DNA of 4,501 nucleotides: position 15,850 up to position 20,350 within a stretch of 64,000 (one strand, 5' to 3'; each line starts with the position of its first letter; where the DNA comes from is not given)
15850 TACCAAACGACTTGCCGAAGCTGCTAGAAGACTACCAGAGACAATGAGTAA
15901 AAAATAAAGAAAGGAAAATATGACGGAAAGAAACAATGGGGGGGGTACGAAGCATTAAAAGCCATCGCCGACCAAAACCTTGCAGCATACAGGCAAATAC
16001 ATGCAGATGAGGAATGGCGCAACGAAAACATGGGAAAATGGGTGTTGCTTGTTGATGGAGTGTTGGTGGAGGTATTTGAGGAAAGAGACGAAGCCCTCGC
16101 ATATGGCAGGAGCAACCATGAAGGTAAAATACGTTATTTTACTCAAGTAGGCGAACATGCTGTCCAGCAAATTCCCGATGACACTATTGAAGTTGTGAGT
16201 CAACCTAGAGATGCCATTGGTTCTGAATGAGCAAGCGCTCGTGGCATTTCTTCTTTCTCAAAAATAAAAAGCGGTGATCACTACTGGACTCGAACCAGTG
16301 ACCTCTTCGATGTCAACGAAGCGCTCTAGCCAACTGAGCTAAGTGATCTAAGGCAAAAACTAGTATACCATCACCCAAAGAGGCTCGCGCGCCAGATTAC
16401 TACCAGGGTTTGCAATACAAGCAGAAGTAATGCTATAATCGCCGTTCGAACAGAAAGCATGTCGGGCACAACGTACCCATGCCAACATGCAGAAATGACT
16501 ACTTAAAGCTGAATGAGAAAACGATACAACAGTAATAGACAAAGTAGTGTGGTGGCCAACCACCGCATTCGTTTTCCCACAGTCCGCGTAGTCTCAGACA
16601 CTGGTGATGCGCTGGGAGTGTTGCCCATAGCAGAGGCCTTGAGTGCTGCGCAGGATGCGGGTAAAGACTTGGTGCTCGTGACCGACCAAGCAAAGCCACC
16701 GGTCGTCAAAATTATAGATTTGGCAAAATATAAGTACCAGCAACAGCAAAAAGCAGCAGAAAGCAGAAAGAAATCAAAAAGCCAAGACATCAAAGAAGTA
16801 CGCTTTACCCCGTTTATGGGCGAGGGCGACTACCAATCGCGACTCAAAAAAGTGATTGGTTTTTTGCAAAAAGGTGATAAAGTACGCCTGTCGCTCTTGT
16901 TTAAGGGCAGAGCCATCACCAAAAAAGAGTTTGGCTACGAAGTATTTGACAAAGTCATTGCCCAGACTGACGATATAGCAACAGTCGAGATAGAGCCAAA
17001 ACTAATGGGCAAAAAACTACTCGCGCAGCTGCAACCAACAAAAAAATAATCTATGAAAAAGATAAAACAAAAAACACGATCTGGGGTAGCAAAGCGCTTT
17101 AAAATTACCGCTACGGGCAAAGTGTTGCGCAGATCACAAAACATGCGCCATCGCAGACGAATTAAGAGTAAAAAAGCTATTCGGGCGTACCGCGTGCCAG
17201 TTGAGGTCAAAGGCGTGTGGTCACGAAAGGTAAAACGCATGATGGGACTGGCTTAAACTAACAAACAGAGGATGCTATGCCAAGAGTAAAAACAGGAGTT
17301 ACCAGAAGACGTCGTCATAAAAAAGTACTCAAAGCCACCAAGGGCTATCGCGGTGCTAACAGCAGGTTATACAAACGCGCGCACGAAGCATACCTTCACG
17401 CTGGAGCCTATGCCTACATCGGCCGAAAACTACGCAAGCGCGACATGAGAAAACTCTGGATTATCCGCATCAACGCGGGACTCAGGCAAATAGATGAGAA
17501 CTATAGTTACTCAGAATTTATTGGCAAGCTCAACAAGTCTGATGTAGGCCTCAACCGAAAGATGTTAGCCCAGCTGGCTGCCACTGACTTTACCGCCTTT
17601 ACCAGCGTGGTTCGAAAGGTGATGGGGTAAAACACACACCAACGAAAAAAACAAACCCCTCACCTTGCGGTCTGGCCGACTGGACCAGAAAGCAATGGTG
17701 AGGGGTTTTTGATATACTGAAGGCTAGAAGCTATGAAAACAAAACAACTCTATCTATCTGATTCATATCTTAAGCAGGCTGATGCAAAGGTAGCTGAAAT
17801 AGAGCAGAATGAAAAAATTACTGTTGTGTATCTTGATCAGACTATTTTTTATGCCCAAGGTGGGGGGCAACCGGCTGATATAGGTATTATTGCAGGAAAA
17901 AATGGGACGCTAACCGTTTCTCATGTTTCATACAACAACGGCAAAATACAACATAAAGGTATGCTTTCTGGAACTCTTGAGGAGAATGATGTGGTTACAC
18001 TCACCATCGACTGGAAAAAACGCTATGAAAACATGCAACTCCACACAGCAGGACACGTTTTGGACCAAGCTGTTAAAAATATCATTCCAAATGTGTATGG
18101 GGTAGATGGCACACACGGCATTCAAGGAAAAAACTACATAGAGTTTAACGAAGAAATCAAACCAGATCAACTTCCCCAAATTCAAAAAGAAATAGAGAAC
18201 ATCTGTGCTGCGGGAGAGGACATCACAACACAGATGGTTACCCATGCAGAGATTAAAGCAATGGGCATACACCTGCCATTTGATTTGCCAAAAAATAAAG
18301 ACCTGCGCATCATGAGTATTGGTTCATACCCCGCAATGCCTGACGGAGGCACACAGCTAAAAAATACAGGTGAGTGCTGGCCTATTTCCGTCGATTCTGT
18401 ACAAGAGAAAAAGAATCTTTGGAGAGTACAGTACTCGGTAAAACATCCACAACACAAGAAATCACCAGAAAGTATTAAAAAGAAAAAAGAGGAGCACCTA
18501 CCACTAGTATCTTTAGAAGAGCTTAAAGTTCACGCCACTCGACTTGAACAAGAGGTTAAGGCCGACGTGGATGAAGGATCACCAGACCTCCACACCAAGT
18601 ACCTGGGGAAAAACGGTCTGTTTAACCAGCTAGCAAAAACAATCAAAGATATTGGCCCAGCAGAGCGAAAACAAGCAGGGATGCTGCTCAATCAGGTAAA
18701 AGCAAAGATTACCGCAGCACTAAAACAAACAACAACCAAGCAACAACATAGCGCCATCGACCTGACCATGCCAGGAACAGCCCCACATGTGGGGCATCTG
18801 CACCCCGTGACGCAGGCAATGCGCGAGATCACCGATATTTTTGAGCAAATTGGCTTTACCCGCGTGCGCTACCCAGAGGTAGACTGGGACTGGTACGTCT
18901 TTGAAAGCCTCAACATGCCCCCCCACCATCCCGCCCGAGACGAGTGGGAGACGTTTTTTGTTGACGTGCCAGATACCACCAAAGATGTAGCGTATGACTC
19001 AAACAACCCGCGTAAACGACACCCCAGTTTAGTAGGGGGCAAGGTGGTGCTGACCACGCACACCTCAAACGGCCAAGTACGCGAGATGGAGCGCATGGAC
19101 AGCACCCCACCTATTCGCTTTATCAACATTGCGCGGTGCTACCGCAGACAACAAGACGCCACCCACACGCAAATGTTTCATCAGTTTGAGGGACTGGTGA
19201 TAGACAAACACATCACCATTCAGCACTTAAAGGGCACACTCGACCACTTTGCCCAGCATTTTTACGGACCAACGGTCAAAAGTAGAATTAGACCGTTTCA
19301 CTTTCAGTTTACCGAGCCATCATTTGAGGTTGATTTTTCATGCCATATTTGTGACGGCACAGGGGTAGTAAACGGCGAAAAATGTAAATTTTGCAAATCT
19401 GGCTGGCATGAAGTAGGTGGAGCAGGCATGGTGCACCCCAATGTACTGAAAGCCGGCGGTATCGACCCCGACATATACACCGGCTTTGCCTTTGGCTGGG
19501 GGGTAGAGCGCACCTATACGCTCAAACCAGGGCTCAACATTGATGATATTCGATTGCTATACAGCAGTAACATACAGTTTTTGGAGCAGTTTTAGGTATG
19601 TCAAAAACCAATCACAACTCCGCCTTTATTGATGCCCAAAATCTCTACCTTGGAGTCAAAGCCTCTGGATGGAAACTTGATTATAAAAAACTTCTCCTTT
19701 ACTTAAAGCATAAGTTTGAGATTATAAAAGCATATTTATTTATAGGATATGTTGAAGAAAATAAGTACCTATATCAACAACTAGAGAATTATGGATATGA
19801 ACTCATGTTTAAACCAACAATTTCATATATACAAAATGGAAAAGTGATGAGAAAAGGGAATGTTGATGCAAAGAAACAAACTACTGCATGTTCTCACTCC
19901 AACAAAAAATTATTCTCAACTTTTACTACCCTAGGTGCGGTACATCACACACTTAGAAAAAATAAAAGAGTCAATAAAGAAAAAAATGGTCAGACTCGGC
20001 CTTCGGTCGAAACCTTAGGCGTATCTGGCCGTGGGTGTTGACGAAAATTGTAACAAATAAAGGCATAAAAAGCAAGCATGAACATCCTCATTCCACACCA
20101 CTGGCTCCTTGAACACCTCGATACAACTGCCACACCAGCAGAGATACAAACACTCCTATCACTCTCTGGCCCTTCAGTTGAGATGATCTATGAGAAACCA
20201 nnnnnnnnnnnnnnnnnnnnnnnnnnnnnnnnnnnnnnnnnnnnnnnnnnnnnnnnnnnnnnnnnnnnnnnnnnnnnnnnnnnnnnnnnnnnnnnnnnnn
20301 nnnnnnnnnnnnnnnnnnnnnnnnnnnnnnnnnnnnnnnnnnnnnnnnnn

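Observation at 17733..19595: PheS carries an N-terminal AlaX-like editing domain with a degenerate zinc site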

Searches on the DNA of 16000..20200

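Call 75: search_rna_families(source=window, start=16000, end=20200, threshold=evalue, max_evalue=0.1)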
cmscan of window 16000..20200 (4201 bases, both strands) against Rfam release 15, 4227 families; matches with E-value up to 0.1: 1.
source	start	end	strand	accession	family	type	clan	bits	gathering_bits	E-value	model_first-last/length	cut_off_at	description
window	16275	16348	-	RF00005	tRNA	Gene; tRNA;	CL00001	70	29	2.1e-14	1-71/71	no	tRNA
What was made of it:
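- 17653..17713 (+): Strong hairpin followed by U5, between rplT and the fused gene (terminator or attenuator). No Rfam family matched (call 75).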
